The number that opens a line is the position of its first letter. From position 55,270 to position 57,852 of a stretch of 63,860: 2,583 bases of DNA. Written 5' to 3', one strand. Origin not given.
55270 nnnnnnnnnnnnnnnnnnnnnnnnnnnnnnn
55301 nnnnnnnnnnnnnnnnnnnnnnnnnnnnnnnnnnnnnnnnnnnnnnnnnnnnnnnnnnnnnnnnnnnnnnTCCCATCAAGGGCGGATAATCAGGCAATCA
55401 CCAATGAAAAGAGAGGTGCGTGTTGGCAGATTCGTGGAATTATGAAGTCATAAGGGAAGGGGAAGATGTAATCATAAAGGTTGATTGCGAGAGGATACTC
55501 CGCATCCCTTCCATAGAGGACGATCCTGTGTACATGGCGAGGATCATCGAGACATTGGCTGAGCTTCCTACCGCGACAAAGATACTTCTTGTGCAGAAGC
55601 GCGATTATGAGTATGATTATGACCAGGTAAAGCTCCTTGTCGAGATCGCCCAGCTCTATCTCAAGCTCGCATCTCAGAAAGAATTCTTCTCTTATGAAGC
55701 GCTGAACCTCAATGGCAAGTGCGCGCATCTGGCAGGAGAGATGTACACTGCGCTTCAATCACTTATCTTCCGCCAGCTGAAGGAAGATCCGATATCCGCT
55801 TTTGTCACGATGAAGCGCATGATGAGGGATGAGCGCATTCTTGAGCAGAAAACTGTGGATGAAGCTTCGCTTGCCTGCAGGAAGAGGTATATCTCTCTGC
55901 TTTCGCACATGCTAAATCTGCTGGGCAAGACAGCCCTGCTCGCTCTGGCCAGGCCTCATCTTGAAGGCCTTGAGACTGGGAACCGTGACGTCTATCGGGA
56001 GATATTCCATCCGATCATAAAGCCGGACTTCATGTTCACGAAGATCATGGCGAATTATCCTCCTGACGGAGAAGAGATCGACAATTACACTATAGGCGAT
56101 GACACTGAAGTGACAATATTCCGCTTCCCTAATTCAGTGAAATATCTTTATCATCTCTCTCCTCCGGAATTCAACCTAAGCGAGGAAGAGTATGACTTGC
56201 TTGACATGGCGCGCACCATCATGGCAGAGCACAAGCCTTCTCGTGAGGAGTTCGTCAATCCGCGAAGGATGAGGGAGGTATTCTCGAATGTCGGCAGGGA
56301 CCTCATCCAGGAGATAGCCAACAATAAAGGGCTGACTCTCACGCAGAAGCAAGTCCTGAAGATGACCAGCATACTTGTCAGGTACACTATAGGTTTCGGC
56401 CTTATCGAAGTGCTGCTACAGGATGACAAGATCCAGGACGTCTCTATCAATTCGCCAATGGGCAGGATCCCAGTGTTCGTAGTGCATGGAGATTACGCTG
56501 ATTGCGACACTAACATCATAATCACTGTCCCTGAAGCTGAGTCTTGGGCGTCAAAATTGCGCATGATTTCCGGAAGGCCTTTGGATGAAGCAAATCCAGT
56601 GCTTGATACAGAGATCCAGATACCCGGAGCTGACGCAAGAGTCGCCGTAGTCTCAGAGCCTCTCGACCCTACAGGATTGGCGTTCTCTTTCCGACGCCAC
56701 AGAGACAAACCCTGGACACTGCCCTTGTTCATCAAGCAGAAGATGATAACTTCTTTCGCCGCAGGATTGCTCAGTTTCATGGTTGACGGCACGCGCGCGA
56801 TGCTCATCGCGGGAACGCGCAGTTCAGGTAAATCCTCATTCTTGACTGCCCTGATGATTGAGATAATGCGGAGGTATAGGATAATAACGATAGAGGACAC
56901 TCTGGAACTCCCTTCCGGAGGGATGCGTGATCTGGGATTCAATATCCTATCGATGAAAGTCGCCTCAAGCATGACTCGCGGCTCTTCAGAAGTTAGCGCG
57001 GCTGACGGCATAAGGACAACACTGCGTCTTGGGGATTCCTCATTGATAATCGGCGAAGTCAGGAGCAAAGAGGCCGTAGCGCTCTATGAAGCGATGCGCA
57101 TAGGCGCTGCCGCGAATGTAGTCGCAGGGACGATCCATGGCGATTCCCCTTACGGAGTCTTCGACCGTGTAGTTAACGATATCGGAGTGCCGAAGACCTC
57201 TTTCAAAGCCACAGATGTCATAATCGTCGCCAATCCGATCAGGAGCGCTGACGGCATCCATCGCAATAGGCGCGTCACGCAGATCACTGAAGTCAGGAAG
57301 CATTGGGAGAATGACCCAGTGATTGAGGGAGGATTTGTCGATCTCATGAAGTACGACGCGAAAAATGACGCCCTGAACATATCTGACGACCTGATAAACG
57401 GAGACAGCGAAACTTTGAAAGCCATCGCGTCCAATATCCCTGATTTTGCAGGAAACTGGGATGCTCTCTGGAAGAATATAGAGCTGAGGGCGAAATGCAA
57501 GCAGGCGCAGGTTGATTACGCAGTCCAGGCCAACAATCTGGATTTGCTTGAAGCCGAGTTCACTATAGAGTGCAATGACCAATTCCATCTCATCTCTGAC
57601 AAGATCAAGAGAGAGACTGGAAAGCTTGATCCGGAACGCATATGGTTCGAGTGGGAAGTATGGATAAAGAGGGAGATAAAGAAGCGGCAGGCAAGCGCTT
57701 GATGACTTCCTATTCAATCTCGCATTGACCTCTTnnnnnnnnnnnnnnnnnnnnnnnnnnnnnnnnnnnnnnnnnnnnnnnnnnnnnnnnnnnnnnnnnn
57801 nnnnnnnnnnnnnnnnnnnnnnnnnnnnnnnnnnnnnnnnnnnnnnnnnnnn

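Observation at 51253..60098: Type-IV-filament-like engine (RHH + long ATPase + FlaJ/PilC-like platform) next to a triplicated 4-TM family and coiled-coil proteins, with no recognisable pilin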

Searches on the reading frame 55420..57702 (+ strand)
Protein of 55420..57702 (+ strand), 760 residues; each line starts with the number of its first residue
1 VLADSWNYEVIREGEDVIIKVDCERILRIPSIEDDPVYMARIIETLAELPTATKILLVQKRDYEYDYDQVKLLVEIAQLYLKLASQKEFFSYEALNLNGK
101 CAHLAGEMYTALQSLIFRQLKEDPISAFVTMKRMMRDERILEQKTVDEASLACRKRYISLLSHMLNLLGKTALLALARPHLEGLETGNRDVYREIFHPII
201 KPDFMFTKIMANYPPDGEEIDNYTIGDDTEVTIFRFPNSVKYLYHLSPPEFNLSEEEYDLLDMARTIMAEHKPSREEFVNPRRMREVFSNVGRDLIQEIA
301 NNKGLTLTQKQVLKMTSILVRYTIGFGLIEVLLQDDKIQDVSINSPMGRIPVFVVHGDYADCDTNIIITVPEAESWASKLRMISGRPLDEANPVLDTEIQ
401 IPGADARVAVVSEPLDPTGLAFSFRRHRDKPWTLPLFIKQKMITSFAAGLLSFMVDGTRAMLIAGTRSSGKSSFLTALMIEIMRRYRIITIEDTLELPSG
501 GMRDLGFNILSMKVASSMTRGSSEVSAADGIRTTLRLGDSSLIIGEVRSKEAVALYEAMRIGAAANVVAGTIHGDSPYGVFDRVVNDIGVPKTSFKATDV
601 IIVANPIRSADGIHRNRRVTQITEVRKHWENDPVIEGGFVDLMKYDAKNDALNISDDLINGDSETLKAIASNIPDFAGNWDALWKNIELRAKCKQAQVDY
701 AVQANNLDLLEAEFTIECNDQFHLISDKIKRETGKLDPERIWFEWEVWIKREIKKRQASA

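Call 3: search_protein_families(library=pfam, proteins=[window:55420-57702:+], max_evalue=0.1)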
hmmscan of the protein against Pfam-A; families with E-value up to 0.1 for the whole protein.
window:55420-57702:+ (760 aa): 4 families
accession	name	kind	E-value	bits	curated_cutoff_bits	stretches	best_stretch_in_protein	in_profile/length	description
PF00437.27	T2SSE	-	2.1e-14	53.4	24.9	1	419-604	104-274/370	Type II/IV secretion system protein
PF01580.24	FtsK_SpoIIIE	-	0.023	14.6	24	1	460-483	41-64/221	FtsK/SpoIIIE family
PF13191.12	AAA_16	-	0.031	15.2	32.6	0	456-485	21-51/167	AAA ATPase domain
PF13555.12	AAA_29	-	0.061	13.5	27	0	454-479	18-43/61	P-loop containing region of AAA domain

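Call 4: search_protein_families(library=ncbifam, proteins=[window:55420-57702:+], max_evalue=0.1)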
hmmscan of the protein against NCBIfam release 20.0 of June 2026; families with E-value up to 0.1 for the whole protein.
window:55420-57702:+ (760 aa): 16 families
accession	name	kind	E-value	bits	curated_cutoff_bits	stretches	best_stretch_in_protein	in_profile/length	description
TIGR03819.1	heli_sec_ATPase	hypoth_equivalog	2.6e-36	125.5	373.15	1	292-584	18-297/340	TadA family conjugal transfer-associated ATPase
NF058587.1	archaellum_moto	equivalog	4.8e-34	118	550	1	284-655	96-461/527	archaellum flagellar ATPase motor FlaI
TIGR02782.1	TrbB_P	equivalog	8.9e-20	71.2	304.55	1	329-627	14-295/303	P-type conjugative transfer ATPase TrbB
TIGR02788.1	VirB11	equivalog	3.4e-19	69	249.95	1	451-586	137-264/308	P-type DNA transfer ATPase VirB11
NF053672.1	bindosome_BasE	exception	1.2e-17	63.8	1000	1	296-625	108-430/512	bindosome assembly system ATPase subunit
NF010475.0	PRK13900.1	equivalog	3.8e-14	52.5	389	1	432-583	138-278/333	type IV secretion system ATPase VirB11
NF010469.0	PRK13894.1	subfamily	1.4e-13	50.9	508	1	332-625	30-307/320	conjugal transfer ATPase TrbB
NF041000.1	ATPase_ComGA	equivalog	1.6e-10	40.5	300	1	457-603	127-260/267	competence type IV pilus ATPase ComGA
NF010407.0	PRK13833.1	subfamily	4.3e-10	39.5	499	1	389-628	78-303/323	conjugal transfer protein TrbB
NF010425.0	PRK13851.1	equivalog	1.1e-09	37.6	461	1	450-588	154-284/344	type IV secretion system protein VirB11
TIGR01420.1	pilT_fam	subfamily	1.9e-06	27.3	319.1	1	461-586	125-241/343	PilT/PilU family type 4a pilus ATPase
TIGR02525.1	plasmid_TraJ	equivalog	3.7e-06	26.2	368.3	1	454-591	145-276/372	plasmid transfer ATPase TraJ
TIGR02533.1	type_II_gspE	equivalog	0.00021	20.1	630.25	1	460-591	245-362/486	type II secretion system ATPase GspE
NF053534.1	T4PilAsmATPsTfpB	equivalog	0.0012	17.3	850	1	461-604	339-468/584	type IV pilus assembly ATPase TfpB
TIGR02524.1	dot_icm_DotB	equivalog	0.0087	15.3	463.3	1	461-576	137-248/358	Dot/Icm type IV secretion system ATPase DotB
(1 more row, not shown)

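Call 16: find_homologous_proteins(query=window:55420-57702:+)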
Query window:55420-57702:+ (760 aa): 5856 proteins with E <= 0.001 among 8000 candidates; the best 120 are listed.
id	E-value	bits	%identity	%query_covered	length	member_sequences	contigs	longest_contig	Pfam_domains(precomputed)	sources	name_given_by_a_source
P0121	0.0e+0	1708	100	100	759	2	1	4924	PF00437.27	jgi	-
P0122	0.0e+0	1320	74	99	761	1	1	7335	PF00437.27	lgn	-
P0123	0.0e+0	1315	73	99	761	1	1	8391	PF00437.27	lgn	-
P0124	0.0e+0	1311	73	99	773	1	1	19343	PF00437.27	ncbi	ncbi:MAG: type II/IV secretion system ATPase subunit [Candidatus Woesearchaeota archaeon]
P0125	0.0e+0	1305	73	99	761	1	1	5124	PF00437.27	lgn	-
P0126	0.0e+0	1301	73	99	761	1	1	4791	PF00437.27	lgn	-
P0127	0.0e+0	1299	73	99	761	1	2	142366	PF00437.27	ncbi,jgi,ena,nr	ncbi:hypothetical protein COV19_03640 [Candidatus Woesearchaeota archaeon CG10_big_fil_rev_8_21_14_0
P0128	0.0e+0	1265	70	99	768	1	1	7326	PF00437.27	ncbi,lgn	-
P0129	0.0e+0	1263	70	99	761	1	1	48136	PF00437.27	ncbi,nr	ncbi:hypothetical protein GF345_05995 [Candidatus Woesearchaeota archaeon]|nr:hypothetical protein [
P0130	0.0e+0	1254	70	99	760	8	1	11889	PF00437.27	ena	-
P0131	0.0e+0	1253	70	98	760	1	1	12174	PF00437.27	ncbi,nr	ncbi:type II/IV secretion system ATPase subunit [Candidatus Woesearchaeota archaeon]|nr:type II/IV s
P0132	0.0e+0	1253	69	99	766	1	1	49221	PF00437.27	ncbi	-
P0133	0.0e+0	1250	69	99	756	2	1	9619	PF00437.27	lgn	-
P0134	0.0e+0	1244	70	99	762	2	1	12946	PF00437.27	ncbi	-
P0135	0.0e+0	1242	70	99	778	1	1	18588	PF00437.27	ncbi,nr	ncbi:type II/IV secretion system ATPase subunit [Candidatus Woesearchaeota archaeon]|nr:type II/IV s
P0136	0.0e+0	1240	69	99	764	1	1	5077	PF00437.27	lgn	-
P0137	0.0e+0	1239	70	100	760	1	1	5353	PF00437.27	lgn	-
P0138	0.0e+0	1238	70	98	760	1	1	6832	PF00437.27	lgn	-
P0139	0.0e+0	1237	69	100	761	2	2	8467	PF00437.27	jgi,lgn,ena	-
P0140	0.0e+0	1235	70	99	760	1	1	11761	PF00437.27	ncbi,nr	ncbi:MAG: type II/IV secretion system ATPase subunit [Candidatus Woesearchaeota archaeon]|nr:type II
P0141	0.0e+0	1231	68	99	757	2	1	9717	PF00437.27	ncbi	-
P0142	0.0e+0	1227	68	99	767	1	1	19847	PF00437.27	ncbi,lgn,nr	ncbi:type II/IV secretion system ATPase subunit [Candidatus Woesearchaeota archaeon]|nr:type II/IV s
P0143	0.0e+0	1223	68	99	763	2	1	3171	PF00437.27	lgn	-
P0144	0.0e+0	1212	68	99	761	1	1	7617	PF00437.27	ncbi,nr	ncbi:type II/IV secretion system ATPase subunit [Candidatus Woesearchaeota archaeon]|nr:type II/IV s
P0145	0.0e+0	1201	68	99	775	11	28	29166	PF00437.27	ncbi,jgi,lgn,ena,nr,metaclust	ncbi:TPA: type II/IV secretion system ATPase subunit [Candidatus Woesearchaeota archaeon]|nr:MAG: hy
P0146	0.0e+0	1195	69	95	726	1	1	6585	PF00437.27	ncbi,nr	ncbi:MAG: type II/IV secretion system ATPase subunit, partial [Nanoarchaeota archaeon]|nr:type II/IV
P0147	0.0e+0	1192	66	99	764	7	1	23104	PF00437.27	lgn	-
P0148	0.0e+0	1185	66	98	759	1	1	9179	PF00437.27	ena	-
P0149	0.0e+0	1182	67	98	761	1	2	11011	PF00437.27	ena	-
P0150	0.0e+0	1177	67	100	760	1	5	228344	PF00437.27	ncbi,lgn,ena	-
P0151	0.0e+0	1175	66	99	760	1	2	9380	PF00437.27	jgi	jgi:archaeal flagellar protein FlaI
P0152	0.0e+0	1168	67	99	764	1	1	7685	PF00437.27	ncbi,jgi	-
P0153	0.0e+0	1159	66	99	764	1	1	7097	PF00437.27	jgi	jgi:archaeal flagellar protein FlaI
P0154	0.0e+0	1158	69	94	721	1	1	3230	PF00437.27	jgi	jgi:type IV secretory pathway ATPase VirB11/archaellum biosynthesis ATPase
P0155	0.0e+0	1155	65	99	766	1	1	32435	PF00437.27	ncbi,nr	ncbi:type II/IV secretion system ATPase subunit [Candidatus Woesearchaeota archaeon]|nr:type II/IV s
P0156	0.0e+0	1155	66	99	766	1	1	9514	PF00437.27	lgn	-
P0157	0.0e+0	1152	65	99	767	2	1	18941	PF00437.27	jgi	jgi:type IV secretory pathway ATPase VirB11/archaellum biosynthesis ATPase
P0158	0.0e+0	1148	65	99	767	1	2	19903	PF00437.27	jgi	-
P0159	0.0e+0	1142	65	99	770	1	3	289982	PF00437.27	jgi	-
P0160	0.0e+0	1141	64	99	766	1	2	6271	PF00437.27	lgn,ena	-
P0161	0.0e+0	1140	64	99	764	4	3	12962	PF00437.27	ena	-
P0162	0.0e+0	1139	64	99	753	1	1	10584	PF00437.27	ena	-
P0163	0.0e+0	1138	65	99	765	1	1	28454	PF00437.27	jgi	jgi:archaeal flagellar protein FlaI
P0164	0.0e+0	1138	65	99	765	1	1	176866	PF00437.27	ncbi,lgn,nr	ncbi:type II/IV secretion system ATPase subunit [Candidatus Woesearchaeota archaeon]|nr:type II/IV s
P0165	0.0e+0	1137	64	99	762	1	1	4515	PF00437.27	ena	-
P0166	0.0e+0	1137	65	99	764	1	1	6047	PF00437.27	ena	-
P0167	0.0e+0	1136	65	99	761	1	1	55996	PF00437.27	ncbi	ncbi:MAG: type II/IV secretion system ATPase subunit [Candidatus Woesearchaeota archaeon]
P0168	0.0e+0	1136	63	99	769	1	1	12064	PF00437.27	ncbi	-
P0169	0.0e+0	1135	64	99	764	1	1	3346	PF00437.27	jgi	-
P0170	0.0e+0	1135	64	99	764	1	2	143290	PF00437.27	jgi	jgi:archaeal flagellar protein FlaI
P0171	0.0e+0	1135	66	99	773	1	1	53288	PF00437.27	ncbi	ncbi:ATPase, T2SS/T4P/T4SS family [Nanoarchaeota archaeon]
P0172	0.0e+0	1135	64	99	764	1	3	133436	PF00437.27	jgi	-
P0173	0.0e+0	1133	63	98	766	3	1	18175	PF00437.27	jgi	-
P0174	0.0e+0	1131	63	99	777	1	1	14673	PF00437.27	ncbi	-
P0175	0.0e+0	1129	65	99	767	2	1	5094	PF00437.27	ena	-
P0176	0.0e+0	1129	64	99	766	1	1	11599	PF00437.27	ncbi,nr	ncbi:type II/IV secretion system ATPase subunit [Candidatus Woesearchaeota archaeon]|nr:type II/IV s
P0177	0.0e+0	1128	64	99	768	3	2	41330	PF00437.27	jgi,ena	jgi:archaeal flagellar protein FlaI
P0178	0.0e+0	1128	65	99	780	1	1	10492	PF00437.27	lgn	-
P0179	0.0e+0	1127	64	99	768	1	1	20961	PF00437.27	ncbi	-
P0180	0.0e+0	1127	65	99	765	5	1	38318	PF00437.27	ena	-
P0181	0.0e+0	1127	64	99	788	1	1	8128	PF00437.27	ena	-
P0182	0.0e+0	1126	63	99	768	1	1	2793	PF00437.27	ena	-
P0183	0.0e+0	1125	65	99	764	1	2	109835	PF00437.27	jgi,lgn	-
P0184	0.0e+0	1125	63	99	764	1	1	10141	PF00437.27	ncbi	-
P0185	0.0e+0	1125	63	99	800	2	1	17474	PF00437.27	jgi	-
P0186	0.0e+0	1124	64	99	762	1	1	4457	PF00437.27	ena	-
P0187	0.0e+0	1123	63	98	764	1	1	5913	PF00437.27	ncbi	-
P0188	0.0e+0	1123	63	99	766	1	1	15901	PF00437.27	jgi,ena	-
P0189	0.0e+0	1123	63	99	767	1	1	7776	PF00437.27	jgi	-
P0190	0.0e+0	1122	63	98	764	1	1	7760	PF00437.27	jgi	-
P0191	0.0e+0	1122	63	99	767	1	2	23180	PF00437.27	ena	-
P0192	0.0e+0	1122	64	99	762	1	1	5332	PF00437.27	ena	-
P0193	0.0e+0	1121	64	99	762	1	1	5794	PF00437.27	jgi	jgi:archaeal flagellar protein FlaI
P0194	0.0e+0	1121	63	99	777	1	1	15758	PF00437.27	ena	-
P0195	0.0e+0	1121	63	99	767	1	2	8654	PF00437.27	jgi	-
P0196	0.0e+0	1121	63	99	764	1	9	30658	PF00437.27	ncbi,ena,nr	ncbi:type II/IV secretion system ATPase subunit [Candidatus Woesearchaeota archaeon]|nr:type II/IV s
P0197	0.0e+0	1120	63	99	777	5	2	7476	PF00437.27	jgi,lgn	jgi:type IV secretory pathway ATPase VirB11/archaellum biosynthesis ATPase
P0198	0.0e+0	1120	63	99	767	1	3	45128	PF00437.27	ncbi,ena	ncbi:MAG: type II/IV secretion system ATPase subunit [Nanoarchaeota archaeon]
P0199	0.0e+0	1120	63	99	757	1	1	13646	PF00437.27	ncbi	-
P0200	0.0e+0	1120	65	99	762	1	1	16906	PF00437.27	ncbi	-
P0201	0.0e+0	1119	62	99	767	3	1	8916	PF00437.27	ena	-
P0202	0.0e+0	1119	63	99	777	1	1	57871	PF00437.27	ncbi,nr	ncbi:type II/IV secretion system ATPase subunit [Candidatus Woesearchaeota archaeon]|nr:type II/IV s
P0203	0.0e+0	1119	63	99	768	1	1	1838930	PF00437.27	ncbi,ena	-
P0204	0.0e+0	1118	63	99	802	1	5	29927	PF00437.27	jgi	jgi:type IV secretory pathway ATPase VirB11/archaellum biosynthesis ATPase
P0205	0.0e+0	1117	62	99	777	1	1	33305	PF00437.27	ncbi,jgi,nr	ncbi:type II/IV secretion system ATPase subunit [Candidatus Woesearchaeota archaeon]|nr:type II/IV s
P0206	0.0e+0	1117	63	99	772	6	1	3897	PF00437.27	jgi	-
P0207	0.0e+0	1116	63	98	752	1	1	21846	PF00437.27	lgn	-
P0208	0.0e+0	1116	64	98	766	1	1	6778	PF00437.27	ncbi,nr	ncbi:type II/IV secretion system ATPase subunit [Candidatus Woesearchaeota archaeon]|nr:type II/IV s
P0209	0.0e+0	1116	62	99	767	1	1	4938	PF00437.27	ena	-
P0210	0.0e+0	1116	63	99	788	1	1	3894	PF00437.27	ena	-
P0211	0.0e+0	1116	64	99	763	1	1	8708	PF00437.27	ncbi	-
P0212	0.0e+0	1115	63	99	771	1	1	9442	PF00437.27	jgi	-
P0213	0.0e+0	1115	64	99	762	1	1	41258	PF00437.27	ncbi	-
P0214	0.0e+0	1114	63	99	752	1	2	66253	PF00437.27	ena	-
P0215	0.0e+0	1113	64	99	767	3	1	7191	PF00437.27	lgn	-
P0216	0.0e+0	1113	63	99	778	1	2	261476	PF00437.27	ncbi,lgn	-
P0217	0.0e+0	1113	62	99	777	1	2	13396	PF00437.27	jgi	-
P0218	0.0e+0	1113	65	98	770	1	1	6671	PF00437.27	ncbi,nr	ncbi:hypothetical protein D6764_05530 [Candidatus Woesearchaeota archaeon]|nr:MAG: hypothetical prot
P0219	0.0e+0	1112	62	98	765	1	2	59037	PF00437.27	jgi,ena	-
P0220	0.0e+0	1112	63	99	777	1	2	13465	PF00437.27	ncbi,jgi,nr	ncbi:type II/IV secretion system ATPase subunit [Candidatus Woesearchaeota archaeon]|jgi:type IV sec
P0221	0.0e+0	1112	63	99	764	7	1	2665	PF00437.27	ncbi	-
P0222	0.0e+0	1112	64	99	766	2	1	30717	PF00437.27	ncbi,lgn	-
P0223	0.0e+0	1112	62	99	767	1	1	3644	PF00437.27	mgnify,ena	mgnify:CR=1 FL=1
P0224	0.0e+0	1112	63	99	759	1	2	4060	PF00437.27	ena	-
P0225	0.0e+0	1111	62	99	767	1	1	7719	PF00437.27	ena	-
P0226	0.0e+0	1111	63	99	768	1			PF00437.27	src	-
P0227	0.0e+0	1111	63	99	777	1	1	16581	PF00437.27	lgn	-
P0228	0.0e+0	1111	62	99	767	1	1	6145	PF00437.27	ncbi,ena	-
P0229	0.0e+0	1111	62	99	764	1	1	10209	PF00437.27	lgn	-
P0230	0.0e+0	1110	62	99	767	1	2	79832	PF00437.27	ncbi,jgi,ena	-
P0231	0.0e+0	1110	63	99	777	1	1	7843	PF00437.27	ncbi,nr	ncbi:type II/IV secretion system ATPase subunit [Candidatus Woesearchaeota archaeon]|nr:type II/IV s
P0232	0.0e+0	1109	62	99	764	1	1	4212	PF00437.27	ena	-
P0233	0.0e+0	1109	62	99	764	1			PF00437.27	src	-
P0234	0.0e+0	1109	62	99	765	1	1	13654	PF00437.27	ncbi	ncbi:ATPase, T2SS/T4P/T4SS family [Thermoproteota archaeon]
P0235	0.0e+0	1109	63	98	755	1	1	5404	PF00437.27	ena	-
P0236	0.0e+0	1108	63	99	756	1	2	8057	PF00437.27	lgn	-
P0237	0.0e+0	1108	62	99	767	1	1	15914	PF00437.27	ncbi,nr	ncbi:type II/IV secretion system ATPase subunit [Candidatus Woesearchaeota archaeon]|nr:type II/IV s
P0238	0.0e+0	1108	62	99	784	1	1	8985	PF00437.27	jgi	jgi:type IV secretory pathway ATPase VirB11/archaellum biosynthesis ATPase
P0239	0.0e+0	1107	63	99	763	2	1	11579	PF00437.27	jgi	-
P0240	0.0e+0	1107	62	99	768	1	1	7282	PF00437.27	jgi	-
